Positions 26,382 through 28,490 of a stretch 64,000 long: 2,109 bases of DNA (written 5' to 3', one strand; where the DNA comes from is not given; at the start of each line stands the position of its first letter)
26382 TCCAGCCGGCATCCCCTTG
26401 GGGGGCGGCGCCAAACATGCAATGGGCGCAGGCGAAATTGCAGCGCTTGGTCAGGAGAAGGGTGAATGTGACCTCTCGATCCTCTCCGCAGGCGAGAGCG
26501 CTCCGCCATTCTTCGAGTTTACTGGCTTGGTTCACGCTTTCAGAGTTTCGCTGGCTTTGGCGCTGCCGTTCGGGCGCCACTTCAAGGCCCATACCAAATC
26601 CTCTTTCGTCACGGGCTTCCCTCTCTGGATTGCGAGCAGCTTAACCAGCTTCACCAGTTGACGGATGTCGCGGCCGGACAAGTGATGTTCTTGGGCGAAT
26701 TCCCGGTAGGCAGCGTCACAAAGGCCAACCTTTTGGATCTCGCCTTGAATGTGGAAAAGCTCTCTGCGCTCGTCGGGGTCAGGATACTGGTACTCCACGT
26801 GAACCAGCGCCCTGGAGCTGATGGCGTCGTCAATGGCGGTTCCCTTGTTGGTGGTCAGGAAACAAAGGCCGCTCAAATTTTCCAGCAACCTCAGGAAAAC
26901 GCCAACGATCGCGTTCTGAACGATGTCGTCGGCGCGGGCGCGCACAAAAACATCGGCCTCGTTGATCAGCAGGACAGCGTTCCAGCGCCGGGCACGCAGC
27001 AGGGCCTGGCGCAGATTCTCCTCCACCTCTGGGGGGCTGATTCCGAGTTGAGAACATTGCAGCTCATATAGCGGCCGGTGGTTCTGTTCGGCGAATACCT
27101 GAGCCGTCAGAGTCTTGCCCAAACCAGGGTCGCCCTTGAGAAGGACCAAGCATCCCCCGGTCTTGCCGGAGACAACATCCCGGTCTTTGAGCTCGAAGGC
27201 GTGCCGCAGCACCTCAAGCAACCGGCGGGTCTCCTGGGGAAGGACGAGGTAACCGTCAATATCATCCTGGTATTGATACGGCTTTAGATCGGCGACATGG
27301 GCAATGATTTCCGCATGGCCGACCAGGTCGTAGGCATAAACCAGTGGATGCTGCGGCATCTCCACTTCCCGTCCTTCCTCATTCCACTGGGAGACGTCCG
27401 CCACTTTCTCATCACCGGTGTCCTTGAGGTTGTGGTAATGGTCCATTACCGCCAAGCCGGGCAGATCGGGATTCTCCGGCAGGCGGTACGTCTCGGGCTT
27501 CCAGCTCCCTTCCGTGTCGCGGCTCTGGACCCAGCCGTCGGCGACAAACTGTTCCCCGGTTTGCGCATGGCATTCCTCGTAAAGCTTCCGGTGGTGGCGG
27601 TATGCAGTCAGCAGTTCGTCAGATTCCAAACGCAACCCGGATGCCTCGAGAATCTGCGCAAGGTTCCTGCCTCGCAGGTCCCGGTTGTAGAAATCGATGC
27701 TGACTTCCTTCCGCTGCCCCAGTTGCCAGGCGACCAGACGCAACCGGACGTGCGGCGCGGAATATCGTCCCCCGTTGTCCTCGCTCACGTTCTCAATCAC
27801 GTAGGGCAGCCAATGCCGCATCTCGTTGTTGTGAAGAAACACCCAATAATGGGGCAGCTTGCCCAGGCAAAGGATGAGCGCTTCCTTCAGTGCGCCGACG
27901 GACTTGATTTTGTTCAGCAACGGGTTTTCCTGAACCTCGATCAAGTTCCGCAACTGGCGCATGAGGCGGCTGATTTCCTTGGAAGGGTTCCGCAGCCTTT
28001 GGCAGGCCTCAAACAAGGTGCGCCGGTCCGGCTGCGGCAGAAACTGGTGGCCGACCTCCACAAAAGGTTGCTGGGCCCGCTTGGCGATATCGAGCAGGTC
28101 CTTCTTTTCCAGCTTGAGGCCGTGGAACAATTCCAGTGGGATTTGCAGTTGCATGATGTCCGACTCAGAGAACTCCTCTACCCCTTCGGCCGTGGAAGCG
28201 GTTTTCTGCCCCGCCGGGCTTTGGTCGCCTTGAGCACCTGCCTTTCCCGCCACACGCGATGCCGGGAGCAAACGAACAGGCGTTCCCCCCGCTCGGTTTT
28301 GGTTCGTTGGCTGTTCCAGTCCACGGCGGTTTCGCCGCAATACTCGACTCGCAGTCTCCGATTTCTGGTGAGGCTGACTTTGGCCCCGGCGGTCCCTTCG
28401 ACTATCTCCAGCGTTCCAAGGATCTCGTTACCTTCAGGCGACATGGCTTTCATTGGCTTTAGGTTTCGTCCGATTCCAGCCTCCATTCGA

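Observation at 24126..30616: Nine-gene operon combining a radical SAM enzyme, an AAA+ ATPase, a ParB-like nuclease domain and a J-domain protein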

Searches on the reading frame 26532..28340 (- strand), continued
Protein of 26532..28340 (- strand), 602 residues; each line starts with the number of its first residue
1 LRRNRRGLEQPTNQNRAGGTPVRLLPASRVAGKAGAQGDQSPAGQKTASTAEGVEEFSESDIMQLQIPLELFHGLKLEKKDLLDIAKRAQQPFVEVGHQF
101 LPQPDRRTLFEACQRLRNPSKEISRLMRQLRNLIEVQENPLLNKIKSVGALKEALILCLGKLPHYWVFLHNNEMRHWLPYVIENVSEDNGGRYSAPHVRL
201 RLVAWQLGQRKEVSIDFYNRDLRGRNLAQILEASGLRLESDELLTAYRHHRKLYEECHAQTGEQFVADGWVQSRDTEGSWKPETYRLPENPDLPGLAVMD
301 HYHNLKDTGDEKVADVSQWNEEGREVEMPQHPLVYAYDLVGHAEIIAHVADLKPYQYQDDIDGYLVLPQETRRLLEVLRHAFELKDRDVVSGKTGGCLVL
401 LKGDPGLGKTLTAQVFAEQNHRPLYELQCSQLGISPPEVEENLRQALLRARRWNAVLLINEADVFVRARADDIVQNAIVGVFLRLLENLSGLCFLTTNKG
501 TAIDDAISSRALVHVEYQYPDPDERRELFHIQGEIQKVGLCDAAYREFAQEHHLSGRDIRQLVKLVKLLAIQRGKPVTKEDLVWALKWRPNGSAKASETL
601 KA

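Call 96: find_related_loci(query=A5, collection=viral_contigs, flank=6000)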
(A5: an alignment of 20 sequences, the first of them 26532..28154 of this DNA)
Query A5 (540 aa) in viral_contigs; peptide patterns used: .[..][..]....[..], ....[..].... (x = any residue, [..] = any of these).
598 stretches matched a pattern (row limit reached: there are more); 133 encode a relative of the query (tblastn E <= 1e-3); the best 80 are kept; 80 distinct loci.
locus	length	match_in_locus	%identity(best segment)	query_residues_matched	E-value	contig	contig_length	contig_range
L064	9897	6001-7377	38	115-528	6e-79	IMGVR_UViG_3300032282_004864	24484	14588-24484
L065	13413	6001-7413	32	68-533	3e-76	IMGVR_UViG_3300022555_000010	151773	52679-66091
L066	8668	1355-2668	35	110-529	1e-74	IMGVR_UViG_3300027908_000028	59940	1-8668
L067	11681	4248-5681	33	67-510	6e-74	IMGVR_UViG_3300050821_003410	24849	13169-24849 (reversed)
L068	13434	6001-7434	33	67-510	6e-74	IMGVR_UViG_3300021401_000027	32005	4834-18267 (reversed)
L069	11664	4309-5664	35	68-520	2e-73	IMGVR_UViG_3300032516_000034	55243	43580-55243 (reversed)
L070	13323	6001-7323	37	115-533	1e-71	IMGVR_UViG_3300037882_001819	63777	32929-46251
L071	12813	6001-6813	44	265-535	5e-71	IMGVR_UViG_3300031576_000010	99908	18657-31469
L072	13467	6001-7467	31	89-534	2e-70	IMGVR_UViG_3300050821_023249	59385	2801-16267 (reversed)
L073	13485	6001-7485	32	82-529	7e-68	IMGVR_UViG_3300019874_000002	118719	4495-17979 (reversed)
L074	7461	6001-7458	32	64-503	5e-67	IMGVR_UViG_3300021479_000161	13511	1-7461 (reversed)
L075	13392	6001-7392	31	82-536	7e-68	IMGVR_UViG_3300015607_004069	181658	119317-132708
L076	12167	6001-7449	30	32-518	2e-65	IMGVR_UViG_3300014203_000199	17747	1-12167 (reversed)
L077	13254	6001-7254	34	116-513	7e-65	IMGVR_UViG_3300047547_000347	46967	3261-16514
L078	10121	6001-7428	32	99-532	2e-64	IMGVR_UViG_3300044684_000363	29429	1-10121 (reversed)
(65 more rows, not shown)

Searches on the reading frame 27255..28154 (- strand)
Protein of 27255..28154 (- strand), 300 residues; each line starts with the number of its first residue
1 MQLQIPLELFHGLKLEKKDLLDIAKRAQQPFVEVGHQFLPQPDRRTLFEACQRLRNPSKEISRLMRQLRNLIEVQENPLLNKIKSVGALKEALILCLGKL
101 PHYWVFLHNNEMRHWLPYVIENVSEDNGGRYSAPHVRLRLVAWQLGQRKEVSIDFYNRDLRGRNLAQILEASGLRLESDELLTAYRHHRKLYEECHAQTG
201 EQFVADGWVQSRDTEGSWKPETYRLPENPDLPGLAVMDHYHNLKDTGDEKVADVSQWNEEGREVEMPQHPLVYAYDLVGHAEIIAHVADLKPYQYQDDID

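Call 83: search_solved_structures(query=A6, max_evalue=10)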
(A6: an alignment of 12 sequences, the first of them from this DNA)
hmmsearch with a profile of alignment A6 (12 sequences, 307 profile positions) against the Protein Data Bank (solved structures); distinct sequences matched with E-value up to 10: 2.
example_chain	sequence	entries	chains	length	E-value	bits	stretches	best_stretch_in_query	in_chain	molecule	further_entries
5j10_A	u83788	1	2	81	0.43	13.6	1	43-100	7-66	peptide design 2L4HC2_24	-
1g5z_A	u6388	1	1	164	1.5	11.8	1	9-86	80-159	OUTER SURFACE PROTEIN C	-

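Call 84: search_protein_families(library=pfam, alignment_id=A6, max_evalue=0.1)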
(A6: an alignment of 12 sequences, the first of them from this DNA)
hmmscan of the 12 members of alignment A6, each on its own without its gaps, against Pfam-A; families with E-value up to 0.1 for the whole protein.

A. member 1, seq(300 aa): 0 families

B. families by the number of members that match (of 12 scanned): 0 families
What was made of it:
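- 26532..28154 (-): AAA+ ATPase (540 aa). A conserved ~300-aa N-domain of unknown fold is followed by a classical-clade AAA module. Member of the AR9 gp082 / phrog_29662 family. The N-domain has no PDB or Pfam match (calls 83, 84).
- Tried and rejected: A profile search against PDB and a Pfam scan of 12 members gave nothing (calls 83, 84).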
